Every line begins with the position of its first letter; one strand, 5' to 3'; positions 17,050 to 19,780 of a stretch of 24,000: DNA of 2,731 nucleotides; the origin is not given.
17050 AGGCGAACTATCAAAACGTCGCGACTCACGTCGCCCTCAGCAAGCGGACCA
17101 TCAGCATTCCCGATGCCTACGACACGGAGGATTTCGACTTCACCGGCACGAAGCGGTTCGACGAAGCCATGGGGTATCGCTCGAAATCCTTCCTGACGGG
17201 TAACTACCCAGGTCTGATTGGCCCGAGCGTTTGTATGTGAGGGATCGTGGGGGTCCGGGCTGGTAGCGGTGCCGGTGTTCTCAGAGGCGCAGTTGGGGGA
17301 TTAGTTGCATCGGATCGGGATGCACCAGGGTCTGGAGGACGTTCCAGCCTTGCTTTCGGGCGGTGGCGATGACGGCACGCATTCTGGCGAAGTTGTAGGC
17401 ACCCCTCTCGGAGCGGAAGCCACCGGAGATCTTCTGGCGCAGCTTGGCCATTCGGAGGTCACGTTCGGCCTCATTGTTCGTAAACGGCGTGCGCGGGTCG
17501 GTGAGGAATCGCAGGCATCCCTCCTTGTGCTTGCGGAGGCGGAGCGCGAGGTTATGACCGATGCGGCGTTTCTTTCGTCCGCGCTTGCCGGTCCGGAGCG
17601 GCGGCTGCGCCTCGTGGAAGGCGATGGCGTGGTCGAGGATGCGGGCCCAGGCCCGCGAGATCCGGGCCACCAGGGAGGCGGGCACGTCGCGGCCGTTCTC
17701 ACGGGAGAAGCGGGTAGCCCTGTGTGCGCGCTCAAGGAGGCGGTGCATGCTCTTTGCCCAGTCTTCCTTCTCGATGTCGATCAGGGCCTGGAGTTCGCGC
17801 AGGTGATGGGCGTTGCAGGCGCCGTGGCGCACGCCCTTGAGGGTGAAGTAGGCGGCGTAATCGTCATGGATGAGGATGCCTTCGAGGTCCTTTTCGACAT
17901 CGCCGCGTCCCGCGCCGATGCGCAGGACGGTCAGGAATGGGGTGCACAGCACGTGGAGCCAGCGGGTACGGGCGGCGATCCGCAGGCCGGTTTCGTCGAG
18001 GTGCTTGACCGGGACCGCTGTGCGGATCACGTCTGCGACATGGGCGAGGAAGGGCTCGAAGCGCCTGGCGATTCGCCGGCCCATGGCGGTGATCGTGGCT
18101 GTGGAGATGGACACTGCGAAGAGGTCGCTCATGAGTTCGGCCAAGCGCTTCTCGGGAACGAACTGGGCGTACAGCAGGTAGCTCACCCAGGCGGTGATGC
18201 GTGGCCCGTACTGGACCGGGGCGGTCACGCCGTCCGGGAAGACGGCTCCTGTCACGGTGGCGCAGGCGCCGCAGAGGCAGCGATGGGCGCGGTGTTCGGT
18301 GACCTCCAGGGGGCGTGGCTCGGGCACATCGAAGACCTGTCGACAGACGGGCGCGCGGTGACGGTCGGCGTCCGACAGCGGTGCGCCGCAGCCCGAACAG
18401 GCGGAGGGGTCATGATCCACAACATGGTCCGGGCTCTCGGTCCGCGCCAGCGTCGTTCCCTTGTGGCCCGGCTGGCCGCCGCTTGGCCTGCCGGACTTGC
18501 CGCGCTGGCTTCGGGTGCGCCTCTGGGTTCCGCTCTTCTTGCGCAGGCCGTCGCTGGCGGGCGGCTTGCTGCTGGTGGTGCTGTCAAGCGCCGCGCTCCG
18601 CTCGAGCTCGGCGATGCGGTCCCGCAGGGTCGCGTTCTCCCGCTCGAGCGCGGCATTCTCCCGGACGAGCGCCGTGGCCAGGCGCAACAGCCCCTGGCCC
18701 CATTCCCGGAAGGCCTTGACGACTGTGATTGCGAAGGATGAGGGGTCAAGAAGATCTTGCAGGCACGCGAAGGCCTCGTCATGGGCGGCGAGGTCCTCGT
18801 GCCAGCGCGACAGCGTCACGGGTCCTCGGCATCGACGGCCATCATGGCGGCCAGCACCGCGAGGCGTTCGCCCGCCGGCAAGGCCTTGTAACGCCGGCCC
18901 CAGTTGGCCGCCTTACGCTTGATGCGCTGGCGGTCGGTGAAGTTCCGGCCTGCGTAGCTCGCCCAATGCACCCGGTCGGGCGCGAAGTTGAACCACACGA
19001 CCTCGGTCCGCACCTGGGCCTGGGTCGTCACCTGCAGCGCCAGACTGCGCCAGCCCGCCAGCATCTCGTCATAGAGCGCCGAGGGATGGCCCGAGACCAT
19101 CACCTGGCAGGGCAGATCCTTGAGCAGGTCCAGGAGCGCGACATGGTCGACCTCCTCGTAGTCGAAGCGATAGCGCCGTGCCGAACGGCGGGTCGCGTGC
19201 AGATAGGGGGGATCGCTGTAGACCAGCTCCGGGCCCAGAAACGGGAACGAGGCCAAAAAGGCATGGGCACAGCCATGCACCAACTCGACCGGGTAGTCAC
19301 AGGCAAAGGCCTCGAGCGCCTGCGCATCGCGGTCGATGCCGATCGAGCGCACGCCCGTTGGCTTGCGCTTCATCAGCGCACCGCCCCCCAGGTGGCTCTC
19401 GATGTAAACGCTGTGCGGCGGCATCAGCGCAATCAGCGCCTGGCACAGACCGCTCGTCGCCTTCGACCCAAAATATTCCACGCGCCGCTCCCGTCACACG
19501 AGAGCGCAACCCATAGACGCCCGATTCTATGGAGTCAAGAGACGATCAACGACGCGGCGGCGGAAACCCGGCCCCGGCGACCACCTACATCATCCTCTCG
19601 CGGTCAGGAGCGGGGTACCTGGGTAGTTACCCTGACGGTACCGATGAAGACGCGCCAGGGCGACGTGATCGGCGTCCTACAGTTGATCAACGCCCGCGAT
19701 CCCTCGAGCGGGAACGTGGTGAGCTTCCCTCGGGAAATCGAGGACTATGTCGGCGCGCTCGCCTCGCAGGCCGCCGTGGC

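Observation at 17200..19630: IS66-family element whose accessory-gene slot is occupied by a Dam-type DNA adenine methyltransferase coupled to the transposase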

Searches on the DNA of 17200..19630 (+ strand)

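Call 6: search_dna_similar(query=window:17200-19630:+, collection=plasmids, mode=near, max_rows=30)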
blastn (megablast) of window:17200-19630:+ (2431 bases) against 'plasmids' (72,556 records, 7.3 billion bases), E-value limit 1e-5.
No match.

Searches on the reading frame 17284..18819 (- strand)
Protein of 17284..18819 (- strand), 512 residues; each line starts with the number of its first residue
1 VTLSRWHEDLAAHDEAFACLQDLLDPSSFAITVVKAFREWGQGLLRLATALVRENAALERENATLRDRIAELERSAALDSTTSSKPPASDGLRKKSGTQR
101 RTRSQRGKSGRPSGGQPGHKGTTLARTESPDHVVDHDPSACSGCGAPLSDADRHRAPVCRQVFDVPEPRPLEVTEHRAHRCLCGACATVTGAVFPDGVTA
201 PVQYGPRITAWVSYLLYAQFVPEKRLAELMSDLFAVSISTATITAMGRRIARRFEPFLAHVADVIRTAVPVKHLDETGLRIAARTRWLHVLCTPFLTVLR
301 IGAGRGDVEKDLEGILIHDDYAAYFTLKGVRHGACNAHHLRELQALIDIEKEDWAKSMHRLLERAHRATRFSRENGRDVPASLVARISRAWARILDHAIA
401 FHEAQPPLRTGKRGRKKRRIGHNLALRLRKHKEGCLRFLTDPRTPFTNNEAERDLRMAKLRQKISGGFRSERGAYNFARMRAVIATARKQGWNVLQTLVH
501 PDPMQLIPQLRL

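Call 3: search_protein_families(library=pfam, proteins=[window:17284-18819:-], max_evalue=0.01)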
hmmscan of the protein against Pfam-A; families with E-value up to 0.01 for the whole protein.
window:17284-18819:- (512 aa): 4 families
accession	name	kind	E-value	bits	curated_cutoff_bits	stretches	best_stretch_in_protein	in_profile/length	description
PF03050.20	DDE_Tnp_IS66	-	3.9e-41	141.8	23.1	1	202-474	2-282/284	Transposase IS66 family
PF20042.4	DUF6444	-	5.3e-10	40.2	27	1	58-123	23-83/85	Family of unknown function (DUF6444)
PF13005.12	zf-IS66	-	0.0029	18.4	27.3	1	138-186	1-45/46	zinc-finger binding domain of transposase IS66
PF24891.1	DUF7742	-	0.0078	16.8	27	0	345-377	14-46/87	Domain of unknown function (DUF7742)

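Call 4: search_protein_families(library=ncbifam, proteins=[window:17284-18819:-], max_evalue=0.01)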
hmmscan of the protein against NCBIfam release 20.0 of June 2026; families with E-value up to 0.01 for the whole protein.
window:17284-18819:- (512 aa): 1 family
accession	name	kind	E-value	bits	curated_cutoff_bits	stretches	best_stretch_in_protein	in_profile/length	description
NF033517.1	transpos_IS66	equivalog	1.8e-86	290.7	180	1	116-500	1-382/387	IS66 family transposase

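Call 35: find_homologous_proteins(query=window:17284-18819:-, max_evalue=1e-10)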
Query window:17284-18819:- (512 aa): 7658 proteins with E <= 1e-10 among 8000 candidates; the best 120 are listed.
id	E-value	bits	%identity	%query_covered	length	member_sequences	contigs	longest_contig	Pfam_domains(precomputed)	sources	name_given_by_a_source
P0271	0.0e+0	1144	98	100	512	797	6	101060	PF03050.21,PF20042.5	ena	-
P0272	0.0e+0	1143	99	100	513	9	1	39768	PF03050.21,PF20042.5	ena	-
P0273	0.0e+0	1131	99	98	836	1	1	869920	PF03050.21,PF20042.5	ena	-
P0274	0.0e+0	1073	97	96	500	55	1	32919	PF03050.21,PF20042.5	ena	-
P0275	0.0e+0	1033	92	100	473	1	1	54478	PF03050.21,PF20042.5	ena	-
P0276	0.0e+0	1026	91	100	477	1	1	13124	PF03050.21,PF20042.5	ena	-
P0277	1.4e-296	1003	85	100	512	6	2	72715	PF03050.21,PF20042.5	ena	-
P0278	1.0e-292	990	85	100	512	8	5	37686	PF03050.21,PF20042.5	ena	-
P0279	9.7e-288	973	99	85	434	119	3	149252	PF03050.21,PF20042.5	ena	-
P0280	2.1e-279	946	81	100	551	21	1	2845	PF03050.21,PF20042.5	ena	-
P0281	4.2e-279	945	82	100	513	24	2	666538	PF03050.21,PF20042.5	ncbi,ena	-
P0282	8.6e-277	937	79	99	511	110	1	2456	PF03050.21,PF20042.5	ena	-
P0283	9.8e-277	937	80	100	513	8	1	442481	PF03050.21,PF20042.5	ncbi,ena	-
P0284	2.2e-274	929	80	100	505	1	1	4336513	PF03050.21,PF13005.13,PF20042.5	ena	-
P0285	2.8e-271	919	79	100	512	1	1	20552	PF03050.21,PF20042.5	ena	-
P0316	2.0e-191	656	59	100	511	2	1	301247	PF03050.21,PF13005.13,PF20042.5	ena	-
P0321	8.1e-182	624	59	93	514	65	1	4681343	PF03050.21,PF20042.5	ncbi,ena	-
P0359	3.7e-159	549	55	91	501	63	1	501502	PF03050.21,PF13005.13,PF20042.5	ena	-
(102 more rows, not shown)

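Call 45: find_encoding_contigs(protein=P0321, flank=3000, max_places=3)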
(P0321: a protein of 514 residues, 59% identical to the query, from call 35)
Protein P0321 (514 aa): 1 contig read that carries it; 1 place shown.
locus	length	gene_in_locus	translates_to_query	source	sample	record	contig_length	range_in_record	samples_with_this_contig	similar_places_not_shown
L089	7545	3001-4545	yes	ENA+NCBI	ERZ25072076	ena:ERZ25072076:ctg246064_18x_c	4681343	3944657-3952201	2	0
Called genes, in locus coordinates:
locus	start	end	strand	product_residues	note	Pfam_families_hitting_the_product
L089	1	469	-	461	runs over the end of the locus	PF01548:DEDD_Tnp_IS110, PF02371:Transposase_20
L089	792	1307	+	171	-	-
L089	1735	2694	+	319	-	PF24684:Vgb_lyase, PF21959:DUF6923 (faint), PF01436:NHL (faint), PF08450:SGL, PF24684:Vgb_lyase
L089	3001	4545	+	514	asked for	PF20042:DUF6444, PF03050:DDE_Tnp_IS66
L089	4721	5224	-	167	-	-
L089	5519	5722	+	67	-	-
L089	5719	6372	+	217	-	PF01695:IstB_IS21, PF00308:Bac_DnaA (weak)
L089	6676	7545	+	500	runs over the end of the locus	PF00496:SBP_bac_5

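Call 46: find_encoding_contigs(protein=P0316, flank=3000, max_places=3)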
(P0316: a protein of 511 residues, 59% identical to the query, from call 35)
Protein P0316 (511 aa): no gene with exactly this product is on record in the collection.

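Call 47: find_encoding_contigs(protein=P0359, flank=3000, max_places=3)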
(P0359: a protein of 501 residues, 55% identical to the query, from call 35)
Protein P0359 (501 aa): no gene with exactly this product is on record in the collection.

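Call 87: search_protein_families(library=phrogs, proteins=[window:17284-18819:-], max_evalue=0.001)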
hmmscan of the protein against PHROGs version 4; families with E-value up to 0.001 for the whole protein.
window:17284-18819:- (512 aa): 1 family
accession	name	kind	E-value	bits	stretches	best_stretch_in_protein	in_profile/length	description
phrog_688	-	integration and excision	2.4e-10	40.7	1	311-493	308-484/517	transposase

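Call 88: search_protein_families(library=padloc, proteins=[window:17284-18819:-], max_evalue=0.001)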
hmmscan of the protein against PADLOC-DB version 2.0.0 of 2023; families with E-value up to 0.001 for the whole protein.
window:17284-18819:- (512 aa): 0 families
